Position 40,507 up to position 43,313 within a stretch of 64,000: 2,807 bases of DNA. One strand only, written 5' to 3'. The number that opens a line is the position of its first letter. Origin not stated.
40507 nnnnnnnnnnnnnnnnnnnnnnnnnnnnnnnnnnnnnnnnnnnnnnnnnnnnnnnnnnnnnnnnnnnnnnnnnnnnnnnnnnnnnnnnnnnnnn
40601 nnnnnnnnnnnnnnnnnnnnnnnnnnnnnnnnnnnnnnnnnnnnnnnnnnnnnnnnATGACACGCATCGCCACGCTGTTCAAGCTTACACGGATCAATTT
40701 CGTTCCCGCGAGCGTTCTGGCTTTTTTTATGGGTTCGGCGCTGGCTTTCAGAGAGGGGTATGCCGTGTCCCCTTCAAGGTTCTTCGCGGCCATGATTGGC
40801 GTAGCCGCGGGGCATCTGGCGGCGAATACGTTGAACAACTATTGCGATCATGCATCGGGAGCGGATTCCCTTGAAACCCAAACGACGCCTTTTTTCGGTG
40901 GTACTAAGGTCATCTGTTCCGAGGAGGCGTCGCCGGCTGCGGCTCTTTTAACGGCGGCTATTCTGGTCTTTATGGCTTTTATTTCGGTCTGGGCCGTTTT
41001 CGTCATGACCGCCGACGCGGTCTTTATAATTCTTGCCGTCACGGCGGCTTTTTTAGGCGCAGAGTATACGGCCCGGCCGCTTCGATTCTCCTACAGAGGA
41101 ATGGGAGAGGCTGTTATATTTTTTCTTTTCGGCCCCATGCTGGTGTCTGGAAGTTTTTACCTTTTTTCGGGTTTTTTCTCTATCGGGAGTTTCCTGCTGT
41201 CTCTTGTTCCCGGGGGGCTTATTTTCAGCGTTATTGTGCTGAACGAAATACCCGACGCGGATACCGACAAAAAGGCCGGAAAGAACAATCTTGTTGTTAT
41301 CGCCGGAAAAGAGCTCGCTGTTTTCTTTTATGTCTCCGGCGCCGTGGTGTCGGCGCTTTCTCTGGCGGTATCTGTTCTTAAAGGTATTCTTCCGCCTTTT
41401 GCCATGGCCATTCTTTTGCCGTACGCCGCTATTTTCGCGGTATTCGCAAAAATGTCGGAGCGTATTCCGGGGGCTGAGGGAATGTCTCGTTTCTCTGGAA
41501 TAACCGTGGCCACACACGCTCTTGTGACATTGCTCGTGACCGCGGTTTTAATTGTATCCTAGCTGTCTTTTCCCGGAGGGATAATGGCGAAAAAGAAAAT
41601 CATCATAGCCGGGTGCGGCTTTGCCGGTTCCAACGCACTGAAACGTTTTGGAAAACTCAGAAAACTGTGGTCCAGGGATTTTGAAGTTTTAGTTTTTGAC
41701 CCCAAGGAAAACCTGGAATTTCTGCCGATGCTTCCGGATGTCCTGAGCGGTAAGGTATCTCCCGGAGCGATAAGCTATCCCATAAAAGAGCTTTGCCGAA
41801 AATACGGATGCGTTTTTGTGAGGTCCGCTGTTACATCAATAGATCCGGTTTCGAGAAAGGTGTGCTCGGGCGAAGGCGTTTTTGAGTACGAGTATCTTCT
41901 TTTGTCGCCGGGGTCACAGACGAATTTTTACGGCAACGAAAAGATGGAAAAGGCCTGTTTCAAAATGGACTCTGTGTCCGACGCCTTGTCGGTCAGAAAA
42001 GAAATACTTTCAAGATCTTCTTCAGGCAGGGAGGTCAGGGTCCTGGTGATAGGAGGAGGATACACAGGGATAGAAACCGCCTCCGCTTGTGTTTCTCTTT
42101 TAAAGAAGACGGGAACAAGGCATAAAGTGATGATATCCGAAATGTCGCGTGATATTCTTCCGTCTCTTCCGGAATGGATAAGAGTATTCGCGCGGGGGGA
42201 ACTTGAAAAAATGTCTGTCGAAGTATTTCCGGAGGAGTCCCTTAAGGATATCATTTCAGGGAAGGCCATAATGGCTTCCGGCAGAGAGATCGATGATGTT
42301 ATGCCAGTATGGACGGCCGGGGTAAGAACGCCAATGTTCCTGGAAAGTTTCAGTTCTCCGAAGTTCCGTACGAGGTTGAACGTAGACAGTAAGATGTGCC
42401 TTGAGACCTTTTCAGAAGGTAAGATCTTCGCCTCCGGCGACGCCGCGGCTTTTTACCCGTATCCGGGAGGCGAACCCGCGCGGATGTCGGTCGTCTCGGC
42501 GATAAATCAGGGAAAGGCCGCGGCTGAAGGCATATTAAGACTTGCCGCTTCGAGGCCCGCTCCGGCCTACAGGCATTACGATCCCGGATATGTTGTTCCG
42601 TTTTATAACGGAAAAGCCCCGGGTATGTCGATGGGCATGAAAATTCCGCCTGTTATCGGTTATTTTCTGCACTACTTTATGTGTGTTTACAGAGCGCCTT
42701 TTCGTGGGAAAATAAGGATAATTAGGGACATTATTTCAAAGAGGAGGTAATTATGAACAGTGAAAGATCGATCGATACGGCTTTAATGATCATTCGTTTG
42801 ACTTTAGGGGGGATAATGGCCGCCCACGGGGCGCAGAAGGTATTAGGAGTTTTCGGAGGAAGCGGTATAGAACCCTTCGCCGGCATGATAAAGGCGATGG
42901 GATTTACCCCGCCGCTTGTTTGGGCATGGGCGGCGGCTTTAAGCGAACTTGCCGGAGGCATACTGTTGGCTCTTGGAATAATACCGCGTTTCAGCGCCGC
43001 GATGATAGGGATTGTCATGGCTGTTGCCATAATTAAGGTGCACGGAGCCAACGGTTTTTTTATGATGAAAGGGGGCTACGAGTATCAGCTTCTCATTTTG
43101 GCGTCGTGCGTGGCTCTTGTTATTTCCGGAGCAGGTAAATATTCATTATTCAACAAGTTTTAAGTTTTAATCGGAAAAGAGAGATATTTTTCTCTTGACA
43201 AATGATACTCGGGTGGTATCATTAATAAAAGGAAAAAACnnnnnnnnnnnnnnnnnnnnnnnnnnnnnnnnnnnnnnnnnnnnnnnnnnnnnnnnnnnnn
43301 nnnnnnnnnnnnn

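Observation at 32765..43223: Shared operator-like palindrome in two promoters predicts an Rrf2 regulon linking the rubredoxin-to-DoxX stress operon with rrf2-fd-hcp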

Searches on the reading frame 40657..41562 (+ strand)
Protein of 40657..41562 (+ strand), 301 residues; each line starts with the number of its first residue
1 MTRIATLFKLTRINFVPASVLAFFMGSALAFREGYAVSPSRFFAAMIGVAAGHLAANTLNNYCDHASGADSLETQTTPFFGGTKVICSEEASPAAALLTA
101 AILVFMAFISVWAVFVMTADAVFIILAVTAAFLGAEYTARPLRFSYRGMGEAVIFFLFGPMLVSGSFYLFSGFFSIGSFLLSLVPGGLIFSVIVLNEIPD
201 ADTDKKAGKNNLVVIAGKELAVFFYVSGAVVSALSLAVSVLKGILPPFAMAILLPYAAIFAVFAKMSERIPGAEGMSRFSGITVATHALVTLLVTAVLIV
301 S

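Call 9: search_protein_families(library=pfam, proteins=[window:40657-41562:+], max_evalue=0.01)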
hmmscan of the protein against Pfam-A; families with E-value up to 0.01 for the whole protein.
window:40657-41562:+ (301 aa): 1 family
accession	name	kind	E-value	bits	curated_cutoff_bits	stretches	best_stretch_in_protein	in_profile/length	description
PF01040.23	UbiA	-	1.1e-23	84.3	34.2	1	22-265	4-230/250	UbiA prenyltransferase family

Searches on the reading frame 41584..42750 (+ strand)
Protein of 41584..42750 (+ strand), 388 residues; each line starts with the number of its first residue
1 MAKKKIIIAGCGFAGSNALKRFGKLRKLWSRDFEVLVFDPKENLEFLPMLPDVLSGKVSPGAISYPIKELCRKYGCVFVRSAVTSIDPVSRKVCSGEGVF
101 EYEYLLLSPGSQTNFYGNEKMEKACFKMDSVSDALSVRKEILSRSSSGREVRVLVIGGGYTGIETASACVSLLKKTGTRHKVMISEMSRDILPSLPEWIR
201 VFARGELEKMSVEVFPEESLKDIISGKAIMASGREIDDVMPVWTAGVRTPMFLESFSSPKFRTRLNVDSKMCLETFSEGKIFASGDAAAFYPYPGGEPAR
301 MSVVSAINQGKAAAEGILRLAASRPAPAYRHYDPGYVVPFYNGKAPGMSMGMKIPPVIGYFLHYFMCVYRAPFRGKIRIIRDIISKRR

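Call 9: search_protein_families(library=pfam, proteins=[window:41584-42750:+], max_evalue=0.01)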
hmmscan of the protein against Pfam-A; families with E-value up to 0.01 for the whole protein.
window:41584-42750:+ (388 aa): 2 families
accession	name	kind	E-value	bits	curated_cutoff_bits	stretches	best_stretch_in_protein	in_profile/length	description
PF07992.20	Pyr_redox_2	-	2.3e-26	93.3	26.1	1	5-310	2-291/291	Pyridine nucleotide-disulphide oxidoreductase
PF00070.33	Pyr_redox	-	1.6e-07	32.2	22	1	152-224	1-67/82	Pyridine nucleotide-disulphide oxidoreductase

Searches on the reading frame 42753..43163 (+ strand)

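Call 9: search_protein_families(library=pfam, proteins=[window:42753-43163:+], max_evalue=0.01)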
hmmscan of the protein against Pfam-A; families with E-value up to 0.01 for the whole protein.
window:42753-43163:+ (136 aa): 2 families
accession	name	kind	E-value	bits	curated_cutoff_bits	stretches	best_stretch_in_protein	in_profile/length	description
PF07681.17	DoxX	-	3.3e-19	69.7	23.6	1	11-98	2-85/85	DoxX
PF07291.16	MauE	-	8.9e-05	23.2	27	1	9-94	3-85/128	Methylamine utilisation protein MauE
